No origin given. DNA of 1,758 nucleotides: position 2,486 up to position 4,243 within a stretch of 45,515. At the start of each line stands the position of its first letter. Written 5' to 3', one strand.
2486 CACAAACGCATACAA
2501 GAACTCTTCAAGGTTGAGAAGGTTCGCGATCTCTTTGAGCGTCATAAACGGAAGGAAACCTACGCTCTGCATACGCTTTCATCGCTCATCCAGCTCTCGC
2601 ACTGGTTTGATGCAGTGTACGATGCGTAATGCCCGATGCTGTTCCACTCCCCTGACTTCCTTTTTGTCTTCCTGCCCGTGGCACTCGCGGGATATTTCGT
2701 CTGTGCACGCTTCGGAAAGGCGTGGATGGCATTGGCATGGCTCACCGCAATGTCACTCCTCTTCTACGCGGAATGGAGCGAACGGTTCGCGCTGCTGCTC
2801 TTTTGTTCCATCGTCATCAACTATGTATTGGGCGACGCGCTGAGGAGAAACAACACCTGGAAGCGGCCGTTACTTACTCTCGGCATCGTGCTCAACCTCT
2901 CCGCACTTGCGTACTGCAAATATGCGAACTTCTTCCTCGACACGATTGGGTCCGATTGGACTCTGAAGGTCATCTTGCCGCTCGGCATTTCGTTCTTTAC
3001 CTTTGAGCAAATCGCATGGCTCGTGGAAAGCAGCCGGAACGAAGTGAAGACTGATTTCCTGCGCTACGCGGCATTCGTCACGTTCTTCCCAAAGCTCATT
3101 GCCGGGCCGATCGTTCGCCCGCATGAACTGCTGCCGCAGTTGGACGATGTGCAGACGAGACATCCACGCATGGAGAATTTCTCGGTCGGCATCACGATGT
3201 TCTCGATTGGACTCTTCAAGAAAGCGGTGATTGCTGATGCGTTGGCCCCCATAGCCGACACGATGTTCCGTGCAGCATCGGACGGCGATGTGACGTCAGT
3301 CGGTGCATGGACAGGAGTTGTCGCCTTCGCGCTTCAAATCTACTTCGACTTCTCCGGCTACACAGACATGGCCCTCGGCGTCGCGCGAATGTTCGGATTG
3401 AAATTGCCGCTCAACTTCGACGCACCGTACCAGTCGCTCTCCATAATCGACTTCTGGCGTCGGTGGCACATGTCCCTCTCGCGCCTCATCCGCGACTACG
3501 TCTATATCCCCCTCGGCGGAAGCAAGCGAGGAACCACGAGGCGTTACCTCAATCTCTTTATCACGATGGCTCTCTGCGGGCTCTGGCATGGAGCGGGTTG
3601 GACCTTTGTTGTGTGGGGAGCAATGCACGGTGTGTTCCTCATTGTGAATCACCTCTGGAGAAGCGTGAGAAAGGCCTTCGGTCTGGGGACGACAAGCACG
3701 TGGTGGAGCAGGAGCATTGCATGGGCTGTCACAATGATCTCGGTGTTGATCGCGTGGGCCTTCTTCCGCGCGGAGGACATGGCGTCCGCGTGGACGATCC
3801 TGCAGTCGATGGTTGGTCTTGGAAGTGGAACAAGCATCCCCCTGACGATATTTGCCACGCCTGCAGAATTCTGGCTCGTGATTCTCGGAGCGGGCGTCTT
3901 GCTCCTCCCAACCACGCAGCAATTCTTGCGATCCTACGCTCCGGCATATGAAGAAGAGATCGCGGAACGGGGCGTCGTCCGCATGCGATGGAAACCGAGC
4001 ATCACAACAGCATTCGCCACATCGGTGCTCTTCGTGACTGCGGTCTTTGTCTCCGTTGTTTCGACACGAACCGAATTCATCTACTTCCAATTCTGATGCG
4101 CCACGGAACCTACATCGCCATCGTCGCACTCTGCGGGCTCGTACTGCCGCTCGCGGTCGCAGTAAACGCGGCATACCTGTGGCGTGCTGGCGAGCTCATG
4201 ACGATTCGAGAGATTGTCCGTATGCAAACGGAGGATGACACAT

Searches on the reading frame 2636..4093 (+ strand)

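Call 20: search_protein_families(library=pfam, proteins=[window:2636-4093:+], max_evalue=0.001)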
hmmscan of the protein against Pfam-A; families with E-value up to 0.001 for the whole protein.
window:2636-4093:+ (486 aa): 1 family
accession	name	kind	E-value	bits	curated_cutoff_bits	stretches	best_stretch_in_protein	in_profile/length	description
PF03062.24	MBOAT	-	2.6e-35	122.7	27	1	133-352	73-308/337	MBOAT, membrane-bound O-acyltransferase family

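Call 67: search_protein_families(library=ncbifam, proteins=[window:2636-4093:+], max_evalue=1e-20)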
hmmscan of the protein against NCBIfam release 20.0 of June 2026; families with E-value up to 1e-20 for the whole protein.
window:2636-4093:+ (486 aa): 1 family
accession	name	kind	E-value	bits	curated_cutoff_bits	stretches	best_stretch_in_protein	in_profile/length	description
TIGR04091.1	LTA_dltB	equivalog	4.5e-57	194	375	1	6-377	6-376/380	D-alanyl-lipoteichoic acid biosynthesis protein DltB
